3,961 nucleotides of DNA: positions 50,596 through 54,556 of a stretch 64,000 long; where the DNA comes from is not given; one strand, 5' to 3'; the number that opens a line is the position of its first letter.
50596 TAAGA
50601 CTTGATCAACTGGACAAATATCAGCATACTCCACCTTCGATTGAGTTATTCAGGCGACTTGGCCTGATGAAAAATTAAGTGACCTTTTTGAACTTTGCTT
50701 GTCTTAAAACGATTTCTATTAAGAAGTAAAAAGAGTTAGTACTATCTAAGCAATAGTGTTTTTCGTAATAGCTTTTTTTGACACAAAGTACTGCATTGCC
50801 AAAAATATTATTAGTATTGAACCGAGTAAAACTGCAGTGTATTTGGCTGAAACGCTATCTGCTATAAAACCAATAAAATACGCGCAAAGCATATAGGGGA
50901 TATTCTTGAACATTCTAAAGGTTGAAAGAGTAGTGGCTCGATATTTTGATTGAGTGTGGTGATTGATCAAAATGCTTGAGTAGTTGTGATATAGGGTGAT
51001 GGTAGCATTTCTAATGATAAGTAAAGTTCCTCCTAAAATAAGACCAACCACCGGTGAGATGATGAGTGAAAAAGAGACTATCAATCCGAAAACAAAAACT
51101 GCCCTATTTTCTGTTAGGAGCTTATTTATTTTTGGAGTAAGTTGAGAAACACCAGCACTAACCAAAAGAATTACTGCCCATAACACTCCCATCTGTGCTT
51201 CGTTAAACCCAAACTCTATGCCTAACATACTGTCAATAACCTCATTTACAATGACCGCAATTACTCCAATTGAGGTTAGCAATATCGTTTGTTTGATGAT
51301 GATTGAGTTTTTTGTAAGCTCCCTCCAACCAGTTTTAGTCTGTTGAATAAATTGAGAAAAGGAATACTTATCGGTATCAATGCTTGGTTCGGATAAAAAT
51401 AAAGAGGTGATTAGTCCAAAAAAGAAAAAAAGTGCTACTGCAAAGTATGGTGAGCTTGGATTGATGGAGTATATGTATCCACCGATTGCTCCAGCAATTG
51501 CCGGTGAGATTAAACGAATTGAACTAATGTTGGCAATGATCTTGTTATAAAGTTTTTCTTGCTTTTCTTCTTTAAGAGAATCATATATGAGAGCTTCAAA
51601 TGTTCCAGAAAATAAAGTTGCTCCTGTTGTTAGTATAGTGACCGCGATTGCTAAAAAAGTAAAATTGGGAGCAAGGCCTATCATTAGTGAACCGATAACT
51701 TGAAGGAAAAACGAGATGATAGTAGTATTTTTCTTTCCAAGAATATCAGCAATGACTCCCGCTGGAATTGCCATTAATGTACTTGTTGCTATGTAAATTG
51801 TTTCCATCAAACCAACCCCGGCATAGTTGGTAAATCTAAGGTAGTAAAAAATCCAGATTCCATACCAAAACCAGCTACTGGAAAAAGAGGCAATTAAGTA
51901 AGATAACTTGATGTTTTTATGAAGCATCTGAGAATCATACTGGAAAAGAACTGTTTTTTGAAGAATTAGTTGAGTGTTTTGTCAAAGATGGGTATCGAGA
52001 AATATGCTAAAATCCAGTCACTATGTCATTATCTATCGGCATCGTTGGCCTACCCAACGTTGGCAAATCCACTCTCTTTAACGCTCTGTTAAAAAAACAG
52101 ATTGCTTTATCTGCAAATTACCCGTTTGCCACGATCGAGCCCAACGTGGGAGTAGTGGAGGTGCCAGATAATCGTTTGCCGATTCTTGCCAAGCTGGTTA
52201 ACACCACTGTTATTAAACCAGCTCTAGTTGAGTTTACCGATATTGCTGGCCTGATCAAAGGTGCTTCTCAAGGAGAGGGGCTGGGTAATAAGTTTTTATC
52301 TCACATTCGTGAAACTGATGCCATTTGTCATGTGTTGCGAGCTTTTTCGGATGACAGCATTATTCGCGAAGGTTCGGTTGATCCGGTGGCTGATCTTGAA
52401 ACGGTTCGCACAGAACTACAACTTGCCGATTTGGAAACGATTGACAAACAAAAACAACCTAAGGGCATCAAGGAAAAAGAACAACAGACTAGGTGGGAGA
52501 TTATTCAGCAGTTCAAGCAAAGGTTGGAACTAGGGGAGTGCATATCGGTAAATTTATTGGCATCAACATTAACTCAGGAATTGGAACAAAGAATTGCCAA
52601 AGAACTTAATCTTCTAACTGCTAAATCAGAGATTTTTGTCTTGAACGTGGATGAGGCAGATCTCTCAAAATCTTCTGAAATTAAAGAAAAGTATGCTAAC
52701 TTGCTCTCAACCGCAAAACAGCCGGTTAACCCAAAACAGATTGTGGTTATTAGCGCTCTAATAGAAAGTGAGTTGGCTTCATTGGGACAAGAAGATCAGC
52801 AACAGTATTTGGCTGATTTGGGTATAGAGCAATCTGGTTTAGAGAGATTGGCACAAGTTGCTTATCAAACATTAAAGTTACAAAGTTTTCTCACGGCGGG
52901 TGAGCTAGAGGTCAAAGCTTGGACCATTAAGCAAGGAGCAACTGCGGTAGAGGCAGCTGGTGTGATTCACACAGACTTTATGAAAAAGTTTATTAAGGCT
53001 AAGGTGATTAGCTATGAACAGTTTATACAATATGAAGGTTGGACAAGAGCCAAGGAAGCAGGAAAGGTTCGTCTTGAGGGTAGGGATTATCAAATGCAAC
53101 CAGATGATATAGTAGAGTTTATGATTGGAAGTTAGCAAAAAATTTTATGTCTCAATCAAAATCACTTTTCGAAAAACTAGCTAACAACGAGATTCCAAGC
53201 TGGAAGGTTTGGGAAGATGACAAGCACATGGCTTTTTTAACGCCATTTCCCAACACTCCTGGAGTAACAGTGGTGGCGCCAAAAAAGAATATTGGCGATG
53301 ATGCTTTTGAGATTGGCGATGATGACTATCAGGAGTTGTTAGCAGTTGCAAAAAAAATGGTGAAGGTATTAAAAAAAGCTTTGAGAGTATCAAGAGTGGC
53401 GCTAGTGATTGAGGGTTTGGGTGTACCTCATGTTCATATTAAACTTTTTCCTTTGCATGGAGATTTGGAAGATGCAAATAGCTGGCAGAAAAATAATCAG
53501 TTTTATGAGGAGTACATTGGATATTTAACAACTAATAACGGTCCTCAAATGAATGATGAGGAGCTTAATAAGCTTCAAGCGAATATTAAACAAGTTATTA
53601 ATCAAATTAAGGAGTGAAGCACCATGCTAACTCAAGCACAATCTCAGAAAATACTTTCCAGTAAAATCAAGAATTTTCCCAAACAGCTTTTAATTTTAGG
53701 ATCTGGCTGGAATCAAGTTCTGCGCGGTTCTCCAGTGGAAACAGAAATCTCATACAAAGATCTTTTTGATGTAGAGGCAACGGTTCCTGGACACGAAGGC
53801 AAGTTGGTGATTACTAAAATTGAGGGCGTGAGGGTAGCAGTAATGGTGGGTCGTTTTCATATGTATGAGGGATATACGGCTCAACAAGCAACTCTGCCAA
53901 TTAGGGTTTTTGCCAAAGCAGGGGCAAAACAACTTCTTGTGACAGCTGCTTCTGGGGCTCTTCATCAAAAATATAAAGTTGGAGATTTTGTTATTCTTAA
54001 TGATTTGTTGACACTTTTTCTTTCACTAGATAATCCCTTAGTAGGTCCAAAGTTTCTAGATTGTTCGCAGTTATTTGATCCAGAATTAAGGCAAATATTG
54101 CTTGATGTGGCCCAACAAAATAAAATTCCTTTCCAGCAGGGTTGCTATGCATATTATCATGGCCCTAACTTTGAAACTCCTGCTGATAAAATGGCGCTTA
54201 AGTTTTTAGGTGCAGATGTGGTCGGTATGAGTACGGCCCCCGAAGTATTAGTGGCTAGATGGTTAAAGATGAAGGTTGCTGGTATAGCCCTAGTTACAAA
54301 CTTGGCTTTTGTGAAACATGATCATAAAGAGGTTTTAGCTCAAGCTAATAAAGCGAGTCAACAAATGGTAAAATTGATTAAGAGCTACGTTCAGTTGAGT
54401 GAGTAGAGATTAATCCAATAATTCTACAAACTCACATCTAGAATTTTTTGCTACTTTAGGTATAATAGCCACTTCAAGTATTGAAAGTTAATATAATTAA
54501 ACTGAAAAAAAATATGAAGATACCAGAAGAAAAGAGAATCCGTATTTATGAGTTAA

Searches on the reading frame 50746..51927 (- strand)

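Call 84: search_protein_families(library=pfam, proteins=[window:50746-51927:-], max_evalue=0.001)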
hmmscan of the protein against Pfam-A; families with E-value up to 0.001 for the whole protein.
window:50746-51927:- (393 aa): 2 families
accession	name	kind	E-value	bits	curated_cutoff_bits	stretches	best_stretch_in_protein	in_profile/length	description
PF07690.21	MFS_1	-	7.7e-23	81.4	33.4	1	11-342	2-340/347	Major Facilitator Superfamily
PF05977.19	MFS_3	-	3.7e-06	26.1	27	1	51-374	60-385/524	Transmembrane secretion effector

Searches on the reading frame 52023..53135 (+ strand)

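Call 84: search_protein_families(library=pfam, proteins=[window:52023-53135:+], max_evalue=0.001)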
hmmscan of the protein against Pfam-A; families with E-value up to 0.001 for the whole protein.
window:52023-53135:+ (370 aa): 4 families
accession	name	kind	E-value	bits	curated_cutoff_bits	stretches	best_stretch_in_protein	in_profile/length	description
PF06071.19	YchF-GTPase_C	-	1.4e-32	112.1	27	1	286-367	1-82/84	Protein of unknown function (DUF933)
PF01926.29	MMR_HSR1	-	8.9e-24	84.2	21.9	1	5-115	2-86/113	50S ribosome-binding GTPase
PF02421.24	FeoB_N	-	4.2e-07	30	27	1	5-52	3-49/156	Ferrous iron transport protein B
PF02824.27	TGS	-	4.7e-05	23.8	22.2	1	301-366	12-58/60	TGS domain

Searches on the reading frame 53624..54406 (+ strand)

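Call 84: search_protein_families(library=pfam, proteins=[window:53624-54406:+], max_evalue=0.001)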
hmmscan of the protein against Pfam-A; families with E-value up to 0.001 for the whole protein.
window:53624-54406:+ (260 aa): 1 family
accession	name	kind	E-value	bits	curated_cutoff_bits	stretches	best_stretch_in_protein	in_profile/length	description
PF01048.26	PNP_UDP_1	-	2.5e-41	142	25.1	1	33-256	5-232/233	Phosphorylase superfamily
